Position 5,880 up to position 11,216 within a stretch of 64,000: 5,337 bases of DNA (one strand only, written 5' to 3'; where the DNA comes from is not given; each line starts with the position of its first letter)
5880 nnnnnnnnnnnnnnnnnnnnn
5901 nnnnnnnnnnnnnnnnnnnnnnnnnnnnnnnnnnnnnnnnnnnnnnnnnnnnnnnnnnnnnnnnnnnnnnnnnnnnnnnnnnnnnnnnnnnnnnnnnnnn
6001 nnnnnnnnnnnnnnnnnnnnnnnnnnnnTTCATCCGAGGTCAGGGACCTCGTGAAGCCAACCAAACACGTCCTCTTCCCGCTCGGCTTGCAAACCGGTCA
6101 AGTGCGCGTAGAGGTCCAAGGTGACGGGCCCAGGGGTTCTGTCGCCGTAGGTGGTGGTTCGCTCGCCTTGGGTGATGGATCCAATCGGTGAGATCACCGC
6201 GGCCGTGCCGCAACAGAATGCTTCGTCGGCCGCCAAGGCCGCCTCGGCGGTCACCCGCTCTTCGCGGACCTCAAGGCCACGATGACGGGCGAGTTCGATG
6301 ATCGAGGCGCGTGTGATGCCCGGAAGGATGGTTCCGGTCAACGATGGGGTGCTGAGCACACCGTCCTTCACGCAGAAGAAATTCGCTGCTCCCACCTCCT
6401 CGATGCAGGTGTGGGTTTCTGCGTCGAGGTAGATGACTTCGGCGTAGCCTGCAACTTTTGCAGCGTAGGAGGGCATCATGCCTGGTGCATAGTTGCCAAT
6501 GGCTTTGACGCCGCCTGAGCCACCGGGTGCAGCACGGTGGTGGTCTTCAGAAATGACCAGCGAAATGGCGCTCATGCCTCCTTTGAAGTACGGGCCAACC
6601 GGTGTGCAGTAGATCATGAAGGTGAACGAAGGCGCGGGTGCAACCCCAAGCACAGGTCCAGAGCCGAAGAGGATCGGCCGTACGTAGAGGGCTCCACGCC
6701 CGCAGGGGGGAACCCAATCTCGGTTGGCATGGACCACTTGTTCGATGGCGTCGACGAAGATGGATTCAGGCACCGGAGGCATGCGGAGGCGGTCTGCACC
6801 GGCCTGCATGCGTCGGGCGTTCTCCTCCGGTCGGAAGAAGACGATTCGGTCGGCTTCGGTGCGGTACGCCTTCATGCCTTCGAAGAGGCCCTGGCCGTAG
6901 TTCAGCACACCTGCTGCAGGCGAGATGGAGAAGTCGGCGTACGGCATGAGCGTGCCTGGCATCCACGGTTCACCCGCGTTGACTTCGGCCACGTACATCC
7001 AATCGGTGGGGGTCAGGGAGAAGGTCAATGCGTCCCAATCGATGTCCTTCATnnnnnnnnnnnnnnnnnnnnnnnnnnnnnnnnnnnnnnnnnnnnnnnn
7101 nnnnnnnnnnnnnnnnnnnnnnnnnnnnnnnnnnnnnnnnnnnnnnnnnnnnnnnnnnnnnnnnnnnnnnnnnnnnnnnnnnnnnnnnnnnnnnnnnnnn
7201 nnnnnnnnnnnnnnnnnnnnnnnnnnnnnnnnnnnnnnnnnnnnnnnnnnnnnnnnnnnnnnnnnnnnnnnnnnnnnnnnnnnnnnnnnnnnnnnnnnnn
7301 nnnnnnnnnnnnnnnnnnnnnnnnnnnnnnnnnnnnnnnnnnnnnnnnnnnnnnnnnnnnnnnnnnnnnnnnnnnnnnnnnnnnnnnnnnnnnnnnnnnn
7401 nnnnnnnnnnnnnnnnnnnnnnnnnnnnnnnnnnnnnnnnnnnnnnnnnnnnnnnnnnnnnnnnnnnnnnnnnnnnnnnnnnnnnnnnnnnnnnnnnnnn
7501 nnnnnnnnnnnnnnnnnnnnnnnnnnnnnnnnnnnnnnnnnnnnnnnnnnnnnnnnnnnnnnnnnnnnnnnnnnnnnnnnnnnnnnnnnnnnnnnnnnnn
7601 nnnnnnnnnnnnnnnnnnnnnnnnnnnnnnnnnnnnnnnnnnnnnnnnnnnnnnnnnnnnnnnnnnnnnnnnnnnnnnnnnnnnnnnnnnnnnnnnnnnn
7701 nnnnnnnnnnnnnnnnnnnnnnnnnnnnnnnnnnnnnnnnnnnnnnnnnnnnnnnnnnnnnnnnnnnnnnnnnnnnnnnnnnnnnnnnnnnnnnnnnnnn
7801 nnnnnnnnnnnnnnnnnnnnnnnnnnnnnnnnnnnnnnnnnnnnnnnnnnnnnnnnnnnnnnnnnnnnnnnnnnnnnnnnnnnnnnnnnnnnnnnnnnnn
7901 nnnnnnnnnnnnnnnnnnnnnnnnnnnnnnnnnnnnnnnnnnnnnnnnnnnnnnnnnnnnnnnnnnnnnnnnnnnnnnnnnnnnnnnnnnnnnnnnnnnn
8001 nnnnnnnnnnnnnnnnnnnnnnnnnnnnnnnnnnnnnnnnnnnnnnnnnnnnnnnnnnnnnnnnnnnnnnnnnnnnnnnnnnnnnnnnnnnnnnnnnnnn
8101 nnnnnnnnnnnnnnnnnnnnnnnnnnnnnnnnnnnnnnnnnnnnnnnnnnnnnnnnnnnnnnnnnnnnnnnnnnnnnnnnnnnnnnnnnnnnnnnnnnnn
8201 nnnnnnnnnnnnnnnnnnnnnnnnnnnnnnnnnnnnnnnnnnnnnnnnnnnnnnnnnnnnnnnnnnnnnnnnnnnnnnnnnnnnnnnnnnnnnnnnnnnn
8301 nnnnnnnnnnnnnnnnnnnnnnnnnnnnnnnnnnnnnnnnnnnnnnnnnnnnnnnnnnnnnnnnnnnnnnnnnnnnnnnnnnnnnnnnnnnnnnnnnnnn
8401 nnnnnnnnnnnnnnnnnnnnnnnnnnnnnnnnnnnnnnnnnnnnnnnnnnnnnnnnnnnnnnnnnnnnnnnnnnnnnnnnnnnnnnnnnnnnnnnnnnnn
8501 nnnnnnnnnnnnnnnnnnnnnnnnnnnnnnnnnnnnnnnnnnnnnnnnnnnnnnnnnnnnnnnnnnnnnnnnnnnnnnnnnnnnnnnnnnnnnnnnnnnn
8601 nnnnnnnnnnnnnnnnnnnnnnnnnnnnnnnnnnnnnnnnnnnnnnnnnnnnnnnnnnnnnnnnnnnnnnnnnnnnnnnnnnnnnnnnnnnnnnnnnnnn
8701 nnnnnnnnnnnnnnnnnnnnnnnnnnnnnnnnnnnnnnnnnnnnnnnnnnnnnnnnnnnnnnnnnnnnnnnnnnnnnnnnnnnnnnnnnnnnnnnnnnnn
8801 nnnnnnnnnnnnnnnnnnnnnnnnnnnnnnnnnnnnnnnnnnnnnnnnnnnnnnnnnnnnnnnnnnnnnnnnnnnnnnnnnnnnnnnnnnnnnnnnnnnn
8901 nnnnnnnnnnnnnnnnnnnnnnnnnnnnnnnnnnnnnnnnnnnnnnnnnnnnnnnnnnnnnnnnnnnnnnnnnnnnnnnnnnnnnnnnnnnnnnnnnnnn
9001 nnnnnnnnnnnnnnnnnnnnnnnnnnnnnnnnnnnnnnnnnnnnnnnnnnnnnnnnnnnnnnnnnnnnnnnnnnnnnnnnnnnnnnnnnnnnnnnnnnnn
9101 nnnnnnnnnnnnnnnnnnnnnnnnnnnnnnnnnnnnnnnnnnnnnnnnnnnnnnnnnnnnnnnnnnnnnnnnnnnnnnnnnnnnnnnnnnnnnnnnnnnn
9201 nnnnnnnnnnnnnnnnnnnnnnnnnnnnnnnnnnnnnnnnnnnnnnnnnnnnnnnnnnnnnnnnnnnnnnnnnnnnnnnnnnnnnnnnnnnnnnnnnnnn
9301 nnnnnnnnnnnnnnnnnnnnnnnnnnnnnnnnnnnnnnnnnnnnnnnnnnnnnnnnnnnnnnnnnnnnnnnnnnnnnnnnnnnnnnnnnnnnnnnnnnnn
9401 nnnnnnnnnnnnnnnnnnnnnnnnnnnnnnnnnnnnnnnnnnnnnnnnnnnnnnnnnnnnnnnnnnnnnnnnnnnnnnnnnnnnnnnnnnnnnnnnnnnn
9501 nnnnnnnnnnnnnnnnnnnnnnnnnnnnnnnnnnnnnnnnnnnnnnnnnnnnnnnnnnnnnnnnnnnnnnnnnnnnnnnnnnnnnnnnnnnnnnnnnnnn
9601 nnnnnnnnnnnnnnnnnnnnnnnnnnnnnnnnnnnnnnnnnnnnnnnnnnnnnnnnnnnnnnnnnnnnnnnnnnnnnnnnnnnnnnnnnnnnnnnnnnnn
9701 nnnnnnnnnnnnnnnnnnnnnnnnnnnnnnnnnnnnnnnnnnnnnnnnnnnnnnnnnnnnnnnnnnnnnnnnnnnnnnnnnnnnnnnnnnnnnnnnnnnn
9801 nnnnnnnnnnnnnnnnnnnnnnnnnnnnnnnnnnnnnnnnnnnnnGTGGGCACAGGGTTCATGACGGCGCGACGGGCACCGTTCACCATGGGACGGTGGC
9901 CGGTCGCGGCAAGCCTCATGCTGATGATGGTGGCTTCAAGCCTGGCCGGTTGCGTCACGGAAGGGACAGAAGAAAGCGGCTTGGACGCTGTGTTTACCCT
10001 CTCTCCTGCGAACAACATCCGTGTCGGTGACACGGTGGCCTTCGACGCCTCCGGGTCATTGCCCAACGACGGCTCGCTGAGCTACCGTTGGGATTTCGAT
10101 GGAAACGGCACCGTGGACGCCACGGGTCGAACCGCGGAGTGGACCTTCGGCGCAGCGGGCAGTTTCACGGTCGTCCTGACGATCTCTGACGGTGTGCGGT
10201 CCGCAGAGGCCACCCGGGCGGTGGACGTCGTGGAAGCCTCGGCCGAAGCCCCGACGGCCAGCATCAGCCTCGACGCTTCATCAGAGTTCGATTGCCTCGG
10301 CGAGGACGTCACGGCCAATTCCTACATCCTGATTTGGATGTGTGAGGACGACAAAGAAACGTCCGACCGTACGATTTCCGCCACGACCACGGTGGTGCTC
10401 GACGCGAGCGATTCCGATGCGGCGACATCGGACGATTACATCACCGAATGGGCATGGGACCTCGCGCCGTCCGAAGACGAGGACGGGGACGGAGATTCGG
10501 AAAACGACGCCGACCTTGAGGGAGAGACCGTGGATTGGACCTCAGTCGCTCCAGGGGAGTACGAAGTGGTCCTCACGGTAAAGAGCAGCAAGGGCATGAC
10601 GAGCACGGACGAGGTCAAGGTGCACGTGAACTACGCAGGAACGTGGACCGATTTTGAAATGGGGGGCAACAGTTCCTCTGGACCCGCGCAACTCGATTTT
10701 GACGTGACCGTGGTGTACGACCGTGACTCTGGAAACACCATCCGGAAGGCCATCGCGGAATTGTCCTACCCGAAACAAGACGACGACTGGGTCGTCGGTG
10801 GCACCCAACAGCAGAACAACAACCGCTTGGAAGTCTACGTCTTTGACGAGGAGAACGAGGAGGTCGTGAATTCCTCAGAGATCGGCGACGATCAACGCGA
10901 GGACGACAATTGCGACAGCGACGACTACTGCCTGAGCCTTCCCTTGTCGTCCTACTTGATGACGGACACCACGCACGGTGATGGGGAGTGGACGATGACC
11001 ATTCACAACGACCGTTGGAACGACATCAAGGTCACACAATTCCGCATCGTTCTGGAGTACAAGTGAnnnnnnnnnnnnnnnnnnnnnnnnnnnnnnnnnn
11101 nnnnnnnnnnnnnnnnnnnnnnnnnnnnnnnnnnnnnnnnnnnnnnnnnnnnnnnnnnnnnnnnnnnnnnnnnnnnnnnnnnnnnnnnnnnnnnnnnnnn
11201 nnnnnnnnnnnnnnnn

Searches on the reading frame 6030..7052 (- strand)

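Call 84: search_protein_families(library=pfam, proteins=[window:6030-7052:-], max_evalue=0.00001)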
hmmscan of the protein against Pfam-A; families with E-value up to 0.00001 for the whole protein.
window:6030-7052:- (340 aa): 1 family
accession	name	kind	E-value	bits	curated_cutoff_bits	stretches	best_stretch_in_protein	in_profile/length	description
PF01063.24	Aminotran_4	-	6.8e-41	141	28.5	1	55-293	1-223/223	Amino-transferase class IV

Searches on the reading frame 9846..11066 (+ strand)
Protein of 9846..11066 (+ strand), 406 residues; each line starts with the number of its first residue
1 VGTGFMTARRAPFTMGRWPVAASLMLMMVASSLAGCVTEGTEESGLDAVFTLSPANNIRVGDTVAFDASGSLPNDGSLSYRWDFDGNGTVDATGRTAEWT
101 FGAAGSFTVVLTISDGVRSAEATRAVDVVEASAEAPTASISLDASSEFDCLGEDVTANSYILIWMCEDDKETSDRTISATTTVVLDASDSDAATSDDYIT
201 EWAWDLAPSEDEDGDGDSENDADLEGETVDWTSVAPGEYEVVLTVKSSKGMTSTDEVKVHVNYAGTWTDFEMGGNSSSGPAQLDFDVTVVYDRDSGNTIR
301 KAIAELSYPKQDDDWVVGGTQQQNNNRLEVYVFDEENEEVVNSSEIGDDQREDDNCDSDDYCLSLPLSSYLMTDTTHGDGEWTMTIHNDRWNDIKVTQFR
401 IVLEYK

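Call 84: search_protein_families(library=pfam, proteins=[window:9846-11066:+], max_evalue=0.00001)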
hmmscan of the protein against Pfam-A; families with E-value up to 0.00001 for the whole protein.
window:9846-11066:+ (406 aa): 3 families
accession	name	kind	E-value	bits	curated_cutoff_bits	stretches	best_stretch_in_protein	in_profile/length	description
PF18911.6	PKD_4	-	7.1e-19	68.1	27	2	53-125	9-80/85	PKD domain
PF00801.26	PKD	-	6.8e-13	48.9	23.5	1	51-128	3-80/80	PKD domain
PF22352.2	K319L-like_PKD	-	5.6e-09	36.3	27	1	173-261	3-84/84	K319L-like, PKD domain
